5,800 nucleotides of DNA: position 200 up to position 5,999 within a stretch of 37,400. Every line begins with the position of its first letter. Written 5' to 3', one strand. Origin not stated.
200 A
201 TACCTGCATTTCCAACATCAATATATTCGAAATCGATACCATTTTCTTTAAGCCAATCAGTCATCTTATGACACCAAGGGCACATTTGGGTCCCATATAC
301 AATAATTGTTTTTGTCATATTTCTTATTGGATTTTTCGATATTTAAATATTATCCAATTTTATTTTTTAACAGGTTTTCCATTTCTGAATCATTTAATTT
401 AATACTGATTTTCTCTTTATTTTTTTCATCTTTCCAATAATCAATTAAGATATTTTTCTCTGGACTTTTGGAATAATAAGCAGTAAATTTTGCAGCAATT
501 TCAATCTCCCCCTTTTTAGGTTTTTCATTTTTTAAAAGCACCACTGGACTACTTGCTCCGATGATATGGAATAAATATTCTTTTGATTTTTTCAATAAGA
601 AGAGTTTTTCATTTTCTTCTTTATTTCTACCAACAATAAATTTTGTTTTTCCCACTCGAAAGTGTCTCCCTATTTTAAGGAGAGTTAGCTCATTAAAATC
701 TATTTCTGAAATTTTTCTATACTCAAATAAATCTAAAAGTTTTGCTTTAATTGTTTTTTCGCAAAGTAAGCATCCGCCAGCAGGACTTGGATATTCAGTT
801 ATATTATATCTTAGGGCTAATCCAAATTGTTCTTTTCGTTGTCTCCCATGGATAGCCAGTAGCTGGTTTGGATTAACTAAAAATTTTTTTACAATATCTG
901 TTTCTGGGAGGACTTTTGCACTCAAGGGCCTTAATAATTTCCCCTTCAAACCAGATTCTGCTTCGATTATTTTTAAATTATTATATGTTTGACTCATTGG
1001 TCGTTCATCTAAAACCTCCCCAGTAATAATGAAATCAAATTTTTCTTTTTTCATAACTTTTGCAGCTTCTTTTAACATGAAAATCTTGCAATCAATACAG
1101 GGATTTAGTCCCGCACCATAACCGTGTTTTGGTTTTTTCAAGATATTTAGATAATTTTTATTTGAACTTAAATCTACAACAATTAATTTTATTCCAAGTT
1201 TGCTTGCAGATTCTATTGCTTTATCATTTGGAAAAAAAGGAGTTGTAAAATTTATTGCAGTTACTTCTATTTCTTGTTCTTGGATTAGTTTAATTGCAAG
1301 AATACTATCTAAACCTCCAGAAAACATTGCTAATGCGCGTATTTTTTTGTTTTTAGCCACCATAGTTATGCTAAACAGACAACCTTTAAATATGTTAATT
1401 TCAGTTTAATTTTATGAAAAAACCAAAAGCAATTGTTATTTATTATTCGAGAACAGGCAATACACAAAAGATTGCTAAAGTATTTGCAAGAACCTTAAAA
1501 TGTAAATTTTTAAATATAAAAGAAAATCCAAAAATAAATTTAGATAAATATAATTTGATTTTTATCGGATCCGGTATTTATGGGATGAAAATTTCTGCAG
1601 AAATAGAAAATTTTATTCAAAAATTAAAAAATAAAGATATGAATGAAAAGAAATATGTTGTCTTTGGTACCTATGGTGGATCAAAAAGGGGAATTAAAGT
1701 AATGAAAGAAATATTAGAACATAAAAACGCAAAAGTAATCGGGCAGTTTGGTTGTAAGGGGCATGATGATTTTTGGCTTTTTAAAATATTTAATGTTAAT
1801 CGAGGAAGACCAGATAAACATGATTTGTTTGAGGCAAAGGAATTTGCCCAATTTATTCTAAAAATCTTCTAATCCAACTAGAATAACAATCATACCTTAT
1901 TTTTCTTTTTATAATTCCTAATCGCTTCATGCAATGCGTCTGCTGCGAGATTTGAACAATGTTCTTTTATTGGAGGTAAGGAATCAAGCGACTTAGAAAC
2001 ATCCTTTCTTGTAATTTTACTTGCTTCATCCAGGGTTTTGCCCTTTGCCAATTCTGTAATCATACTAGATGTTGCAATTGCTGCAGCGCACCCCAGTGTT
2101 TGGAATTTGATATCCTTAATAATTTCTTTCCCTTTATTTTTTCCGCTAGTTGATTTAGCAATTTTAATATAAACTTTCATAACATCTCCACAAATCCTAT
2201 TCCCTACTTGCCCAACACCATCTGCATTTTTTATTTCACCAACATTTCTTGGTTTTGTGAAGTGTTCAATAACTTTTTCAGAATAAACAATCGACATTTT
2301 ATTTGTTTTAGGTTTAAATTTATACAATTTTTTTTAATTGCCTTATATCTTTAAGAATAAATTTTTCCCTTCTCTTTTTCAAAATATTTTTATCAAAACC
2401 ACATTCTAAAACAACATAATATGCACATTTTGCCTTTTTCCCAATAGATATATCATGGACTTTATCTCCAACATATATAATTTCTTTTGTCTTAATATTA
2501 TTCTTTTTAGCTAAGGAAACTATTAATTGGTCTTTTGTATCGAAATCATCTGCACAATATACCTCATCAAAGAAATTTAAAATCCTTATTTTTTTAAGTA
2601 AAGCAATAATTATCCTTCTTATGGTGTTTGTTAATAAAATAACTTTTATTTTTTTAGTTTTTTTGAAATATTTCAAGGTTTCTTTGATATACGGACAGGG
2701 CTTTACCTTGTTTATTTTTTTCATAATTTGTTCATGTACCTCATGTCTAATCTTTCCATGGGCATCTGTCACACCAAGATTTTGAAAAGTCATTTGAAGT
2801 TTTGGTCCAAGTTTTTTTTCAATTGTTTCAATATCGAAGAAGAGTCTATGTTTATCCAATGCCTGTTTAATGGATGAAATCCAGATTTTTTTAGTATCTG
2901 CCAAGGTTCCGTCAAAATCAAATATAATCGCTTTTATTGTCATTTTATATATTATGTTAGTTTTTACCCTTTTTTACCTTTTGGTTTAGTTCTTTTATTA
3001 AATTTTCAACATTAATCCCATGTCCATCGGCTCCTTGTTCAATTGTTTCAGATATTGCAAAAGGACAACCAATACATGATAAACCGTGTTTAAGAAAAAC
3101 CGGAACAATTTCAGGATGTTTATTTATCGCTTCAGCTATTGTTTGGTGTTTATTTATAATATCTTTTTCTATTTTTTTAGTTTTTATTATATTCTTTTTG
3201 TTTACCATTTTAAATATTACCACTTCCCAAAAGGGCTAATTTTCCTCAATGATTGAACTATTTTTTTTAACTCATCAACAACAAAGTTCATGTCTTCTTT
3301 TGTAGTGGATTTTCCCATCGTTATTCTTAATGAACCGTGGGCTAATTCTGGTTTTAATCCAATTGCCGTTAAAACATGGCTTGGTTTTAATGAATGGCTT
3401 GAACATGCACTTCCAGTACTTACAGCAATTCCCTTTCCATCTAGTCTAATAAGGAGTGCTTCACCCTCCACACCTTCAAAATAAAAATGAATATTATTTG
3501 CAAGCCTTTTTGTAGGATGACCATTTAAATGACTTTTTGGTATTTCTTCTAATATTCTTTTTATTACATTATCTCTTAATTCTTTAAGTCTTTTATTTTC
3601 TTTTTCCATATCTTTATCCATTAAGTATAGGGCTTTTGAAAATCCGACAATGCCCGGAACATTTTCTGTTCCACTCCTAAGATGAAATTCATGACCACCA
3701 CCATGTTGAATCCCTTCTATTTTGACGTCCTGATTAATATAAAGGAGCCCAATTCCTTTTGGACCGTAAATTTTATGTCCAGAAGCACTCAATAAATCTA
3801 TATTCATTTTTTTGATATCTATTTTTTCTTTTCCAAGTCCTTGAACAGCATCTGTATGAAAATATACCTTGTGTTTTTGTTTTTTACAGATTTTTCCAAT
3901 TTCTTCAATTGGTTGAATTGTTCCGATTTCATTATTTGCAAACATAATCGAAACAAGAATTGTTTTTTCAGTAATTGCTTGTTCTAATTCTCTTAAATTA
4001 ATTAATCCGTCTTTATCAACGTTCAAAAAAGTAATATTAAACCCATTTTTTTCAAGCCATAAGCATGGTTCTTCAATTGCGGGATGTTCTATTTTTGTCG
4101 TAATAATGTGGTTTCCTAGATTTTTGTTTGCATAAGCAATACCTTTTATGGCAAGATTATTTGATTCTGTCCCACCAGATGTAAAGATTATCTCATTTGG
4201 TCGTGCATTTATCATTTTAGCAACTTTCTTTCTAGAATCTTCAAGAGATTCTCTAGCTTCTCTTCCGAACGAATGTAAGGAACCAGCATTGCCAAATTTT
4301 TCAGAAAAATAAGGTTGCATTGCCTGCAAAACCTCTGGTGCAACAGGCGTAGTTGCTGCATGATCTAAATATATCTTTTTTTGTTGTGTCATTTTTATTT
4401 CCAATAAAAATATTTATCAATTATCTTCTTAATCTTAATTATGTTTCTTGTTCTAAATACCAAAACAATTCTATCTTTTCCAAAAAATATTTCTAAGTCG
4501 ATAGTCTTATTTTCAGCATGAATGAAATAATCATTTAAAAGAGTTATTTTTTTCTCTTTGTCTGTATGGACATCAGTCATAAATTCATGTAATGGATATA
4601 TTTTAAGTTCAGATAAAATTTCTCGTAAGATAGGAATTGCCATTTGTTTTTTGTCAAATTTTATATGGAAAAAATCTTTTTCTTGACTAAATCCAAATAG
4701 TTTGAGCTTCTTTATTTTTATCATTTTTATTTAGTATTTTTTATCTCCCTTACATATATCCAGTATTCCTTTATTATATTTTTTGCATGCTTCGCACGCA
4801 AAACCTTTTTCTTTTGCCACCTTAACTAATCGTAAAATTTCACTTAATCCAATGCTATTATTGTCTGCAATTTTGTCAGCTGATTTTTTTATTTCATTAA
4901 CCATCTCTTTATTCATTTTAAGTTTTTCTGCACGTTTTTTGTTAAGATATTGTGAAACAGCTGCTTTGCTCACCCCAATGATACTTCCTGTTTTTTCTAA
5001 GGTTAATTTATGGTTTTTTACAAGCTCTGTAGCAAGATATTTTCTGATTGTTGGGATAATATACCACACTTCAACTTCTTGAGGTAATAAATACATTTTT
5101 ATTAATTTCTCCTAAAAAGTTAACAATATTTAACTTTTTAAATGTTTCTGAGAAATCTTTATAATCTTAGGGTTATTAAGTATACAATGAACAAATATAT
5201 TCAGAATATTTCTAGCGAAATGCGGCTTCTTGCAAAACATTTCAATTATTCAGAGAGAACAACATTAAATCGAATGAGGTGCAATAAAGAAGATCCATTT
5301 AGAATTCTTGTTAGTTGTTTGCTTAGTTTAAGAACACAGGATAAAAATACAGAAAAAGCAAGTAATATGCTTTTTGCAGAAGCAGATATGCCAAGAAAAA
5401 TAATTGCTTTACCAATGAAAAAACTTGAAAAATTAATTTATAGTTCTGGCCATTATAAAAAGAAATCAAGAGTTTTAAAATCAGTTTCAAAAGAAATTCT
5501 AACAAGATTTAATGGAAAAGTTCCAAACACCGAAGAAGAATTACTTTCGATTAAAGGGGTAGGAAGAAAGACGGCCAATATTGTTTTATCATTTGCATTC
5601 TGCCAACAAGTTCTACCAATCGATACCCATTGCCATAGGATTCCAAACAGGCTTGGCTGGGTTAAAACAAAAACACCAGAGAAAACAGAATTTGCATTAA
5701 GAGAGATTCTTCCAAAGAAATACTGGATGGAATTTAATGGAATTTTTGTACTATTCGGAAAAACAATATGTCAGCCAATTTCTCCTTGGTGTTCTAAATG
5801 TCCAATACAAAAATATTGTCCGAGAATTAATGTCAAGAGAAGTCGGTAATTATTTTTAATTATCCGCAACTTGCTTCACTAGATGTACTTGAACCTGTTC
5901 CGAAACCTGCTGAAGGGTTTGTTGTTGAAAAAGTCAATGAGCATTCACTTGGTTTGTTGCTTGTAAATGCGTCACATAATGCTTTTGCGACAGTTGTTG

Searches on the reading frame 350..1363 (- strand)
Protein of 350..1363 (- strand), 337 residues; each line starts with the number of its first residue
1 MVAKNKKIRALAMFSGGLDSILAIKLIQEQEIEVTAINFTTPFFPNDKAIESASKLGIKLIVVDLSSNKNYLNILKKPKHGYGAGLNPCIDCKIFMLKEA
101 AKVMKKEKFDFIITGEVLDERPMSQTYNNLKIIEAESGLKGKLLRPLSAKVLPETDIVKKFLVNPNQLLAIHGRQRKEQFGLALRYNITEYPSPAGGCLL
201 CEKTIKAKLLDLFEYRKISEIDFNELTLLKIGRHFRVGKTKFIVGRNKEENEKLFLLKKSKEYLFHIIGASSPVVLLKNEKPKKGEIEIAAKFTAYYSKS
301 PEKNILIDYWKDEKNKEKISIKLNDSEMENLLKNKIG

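Call 7: search_protein_families(library=pfam, proteins=[window:350-1363:-], max_evalue=0.001)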
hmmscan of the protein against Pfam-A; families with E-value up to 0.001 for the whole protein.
window:350-1363:- (337 aa): 4 families
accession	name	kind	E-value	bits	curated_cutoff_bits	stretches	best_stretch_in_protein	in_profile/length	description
PF18297.6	NFACT-R_2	-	2.9e-16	59.9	26.9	1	232-322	1-93/104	NFACT protein RNA binding domain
PF02568.20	ThiI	-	3.4e-11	43.6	20.5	1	9-147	5-144/197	Thiamine biosynthesis protein (ThiI)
PF03054.22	tRNA_Me_trans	-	2.2e-05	24.7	20.6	0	11-117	4-127/202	tRNA methyl transferase HUP domain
PF05670.18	NFACT-R_1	-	0.00039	21.3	29.8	1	242-308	13-84/112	NFACT protein RNA binding domain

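Call 44: find_encoding_contigs(protein=window:350-1363:-, flank=10000, max_places=3)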
Protein window:350-1363:- (337 aa): 10 contigs read that carry it; 3 places shown.
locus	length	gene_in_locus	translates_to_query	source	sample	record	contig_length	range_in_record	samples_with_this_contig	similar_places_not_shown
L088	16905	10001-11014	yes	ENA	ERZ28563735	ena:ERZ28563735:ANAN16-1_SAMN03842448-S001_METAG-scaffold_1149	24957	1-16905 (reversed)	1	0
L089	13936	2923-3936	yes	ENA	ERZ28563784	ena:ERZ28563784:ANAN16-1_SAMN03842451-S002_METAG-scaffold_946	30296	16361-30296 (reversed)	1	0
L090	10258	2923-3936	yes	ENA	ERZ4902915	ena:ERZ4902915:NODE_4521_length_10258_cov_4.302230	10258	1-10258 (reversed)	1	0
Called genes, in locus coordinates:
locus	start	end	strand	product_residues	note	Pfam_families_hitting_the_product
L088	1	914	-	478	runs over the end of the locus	PF01139:RtcB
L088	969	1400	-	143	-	PF01951:Archease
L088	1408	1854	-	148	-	-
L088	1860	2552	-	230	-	-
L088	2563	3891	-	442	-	PF01935:DUF87, PF05707:Zot (faint)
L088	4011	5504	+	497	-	-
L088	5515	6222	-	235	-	PF00730:HhH-GPD, PF00633:HHH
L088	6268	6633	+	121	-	-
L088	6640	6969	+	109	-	-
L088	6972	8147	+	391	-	PF00266:Aminotran_5, PF01041:DegT_DnrJ_EryC1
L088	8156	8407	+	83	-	PF08984:DUF1858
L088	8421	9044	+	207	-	PF00702:Hydrolase, PF12710:HAD (weak), PF13419:HAD_2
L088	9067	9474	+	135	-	PF01592:NifU_N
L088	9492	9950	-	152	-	PF00258:Flavodoxin_1, PF12641:Flavodoxin_3, PF12724:Flavodoxin_5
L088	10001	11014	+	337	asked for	PF02568:ThiI, PF03054:tRNA_Me_trans (faint), PF18297:NFACT-R_2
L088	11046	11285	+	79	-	PF00462:Glutaredoxin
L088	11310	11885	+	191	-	-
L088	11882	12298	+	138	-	-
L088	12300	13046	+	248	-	PF02535:Zip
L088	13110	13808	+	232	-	PF11139:SfLAP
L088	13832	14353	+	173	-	PF00890:FAD_binding_2 (faint), PF01134:GIDA (faint), PF01266:DAO (faint), PF03486:HI0933_like (faint), PF07992:Pyr_redox_2, PF13738:Pyr_redox_3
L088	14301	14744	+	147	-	PF07992:Pyr_redox_2, PF13738:Pyr_redox_3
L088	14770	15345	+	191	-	PF00210:Ferritin, PF02915:Rubrerythrin, PF21349:RUBY_RBDX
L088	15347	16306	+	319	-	-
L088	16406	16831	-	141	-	PF06210:DUF1003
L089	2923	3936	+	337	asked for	PF02568:ThiI, PF03054:tRNA_Me_trans (faint), PF18297:NFACT-R_2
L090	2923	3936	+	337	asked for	PF02568:ThiI, PF03054:tRNA_Me_trans (faint), PF18297:NFACT-R_2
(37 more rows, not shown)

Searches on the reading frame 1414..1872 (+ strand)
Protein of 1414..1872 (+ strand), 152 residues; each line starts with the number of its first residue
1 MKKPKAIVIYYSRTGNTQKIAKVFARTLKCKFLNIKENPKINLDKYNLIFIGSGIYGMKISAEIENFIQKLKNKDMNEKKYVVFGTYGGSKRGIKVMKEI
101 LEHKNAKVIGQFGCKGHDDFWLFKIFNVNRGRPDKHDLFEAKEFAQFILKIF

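Call 7: search_protein_families(library=pfam, proteins=[window:1414-1872:+], max_evalue=0.001)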
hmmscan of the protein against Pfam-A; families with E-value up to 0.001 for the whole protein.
window:1414-1872:+ (152 aa): 5 families
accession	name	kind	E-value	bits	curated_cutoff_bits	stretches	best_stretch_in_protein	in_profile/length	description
PF12724.12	Flavodoxin_5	-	3.5e-15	57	27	1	7-112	1-111/145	Flavodoxin domain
PF12641.12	Flavodoxin_3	-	1.1e-12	48.5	27.5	1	8-119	2-114/160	Flavodoxin domain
PF00258.30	Flavodoxin_1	-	7.2e-09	36.4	25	1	8-115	1-128/143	Flavodoxin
PF03358.20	FMN_red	-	9.8e-05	22.4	24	1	45-99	70-126/152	NADPH-dependent FMN reductase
PF12682.12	Flavodoxin_4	-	0.0001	22.3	24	0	42-102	70-125/155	Flavodoxin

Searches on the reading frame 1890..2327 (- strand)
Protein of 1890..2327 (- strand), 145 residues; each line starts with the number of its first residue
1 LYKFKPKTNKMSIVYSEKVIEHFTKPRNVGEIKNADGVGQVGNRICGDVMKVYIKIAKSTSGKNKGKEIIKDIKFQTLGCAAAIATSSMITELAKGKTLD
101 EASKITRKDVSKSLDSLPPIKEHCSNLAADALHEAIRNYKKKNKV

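Call 7: search_protein_families(library=pfam, proteins=[window:1890-2327:-], max_evalue=0.001)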
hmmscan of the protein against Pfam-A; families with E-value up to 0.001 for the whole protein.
window:1890-2327:- (145 aa): 1 family
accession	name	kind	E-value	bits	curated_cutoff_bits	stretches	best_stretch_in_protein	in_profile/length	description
PF01592.21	NifU_N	-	7.1e-45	152.7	22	1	15-144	2-125/127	NifU-like N terminal domain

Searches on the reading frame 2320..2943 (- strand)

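Call 7: search_protein_families(library=pfam, proteins=[window:2320-2943:-], max_evalue=0.001)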
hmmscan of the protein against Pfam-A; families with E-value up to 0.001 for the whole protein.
window:2320-2943:- (207 aa): 4 families
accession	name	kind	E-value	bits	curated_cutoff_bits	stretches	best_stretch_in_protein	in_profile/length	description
PF13419.12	HAD_2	-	3.4e-33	115.7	23.8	1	6-177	1-177/178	Haloacid dehalogenase-like hydrolase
PF00702.32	Hydrolase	-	2.9e-18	67.4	26.4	1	3-171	1-190/191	haloacid dehalogenase-like hydrolase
PF12710.13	HAD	-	1.1e-07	32.9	27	1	6-167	1-187/189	haloacid dehalogenase-like hydrolase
PF13344.12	Hydrolase_6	-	0.00065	20.1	27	0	79-148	12-77/101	Haloacid dehalogenase-like hydrolase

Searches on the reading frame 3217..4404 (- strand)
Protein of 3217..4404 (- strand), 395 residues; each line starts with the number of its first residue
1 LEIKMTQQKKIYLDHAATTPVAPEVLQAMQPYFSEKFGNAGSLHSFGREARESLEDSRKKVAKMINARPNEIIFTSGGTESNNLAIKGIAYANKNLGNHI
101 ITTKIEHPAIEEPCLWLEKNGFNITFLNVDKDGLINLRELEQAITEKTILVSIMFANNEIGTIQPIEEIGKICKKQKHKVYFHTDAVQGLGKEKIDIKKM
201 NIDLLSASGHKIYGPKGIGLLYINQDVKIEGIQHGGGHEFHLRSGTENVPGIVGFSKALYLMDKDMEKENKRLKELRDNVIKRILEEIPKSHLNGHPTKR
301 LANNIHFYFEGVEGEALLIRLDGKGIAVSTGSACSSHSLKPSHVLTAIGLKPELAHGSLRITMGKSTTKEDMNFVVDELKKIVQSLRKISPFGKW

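Call 7: search_protein_families(library=pfam, proteins=[window:3217-4404:-], max_evalue=0.001)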
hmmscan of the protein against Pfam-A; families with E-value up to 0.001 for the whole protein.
window:3217-4404:- (395 aa): 3 families
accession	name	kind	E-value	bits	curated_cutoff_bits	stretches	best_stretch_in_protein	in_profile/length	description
PF00266.25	Aminotran_5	-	3.7e-92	309.6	21.5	1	11-372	1-368/371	Aminotransferase class-V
PF01041.23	DegT_DnrJ_EryC1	-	4.3e-08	33.2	19.8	1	71-193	41-153/360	DegT/DnrJ/EryC1/StrS aminotransferase family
PF01212.27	Beta_elim_lyase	-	2.8e-05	24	27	1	70-186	48-169/288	Beta-eliminating lyase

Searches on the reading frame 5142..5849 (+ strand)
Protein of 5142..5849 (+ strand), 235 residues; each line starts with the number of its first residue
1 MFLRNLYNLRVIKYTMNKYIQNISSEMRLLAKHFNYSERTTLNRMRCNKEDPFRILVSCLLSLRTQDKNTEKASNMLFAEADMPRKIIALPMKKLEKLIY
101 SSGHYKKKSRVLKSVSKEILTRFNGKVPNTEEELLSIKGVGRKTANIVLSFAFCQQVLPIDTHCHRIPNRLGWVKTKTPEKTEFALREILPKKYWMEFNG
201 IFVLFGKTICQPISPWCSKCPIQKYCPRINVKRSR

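Call 3: search_protein_families(library=pfam, proteins=[window:5142-5849:+], max_evalue=1)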
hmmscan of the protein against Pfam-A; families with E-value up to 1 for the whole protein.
window:5142-5849:+ (235 aa): 5 families
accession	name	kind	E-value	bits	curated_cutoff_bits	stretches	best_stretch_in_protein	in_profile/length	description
PF00730.31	HhH-GPD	-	9.7e-18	64.9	26.2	1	57-192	1-108/108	HhH-GPD superfamily base excision DNA repair protein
PF00633.29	HHH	-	2.9e-09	36.7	24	1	122-151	1-30/30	Helix-hairpin-helix motif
PF05559.16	DUF763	-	0.016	14.9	35.5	1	76-145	210-282/319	Protein of unknown function (DUF763)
PF14520.12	HHH_5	-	0.042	14.8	27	1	132-150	2-20/57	Helix-hairpin-helix domain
PF12826.13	HHH_2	-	0.14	12.8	27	1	130-151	33-54/64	Helix-hairpin-helix motif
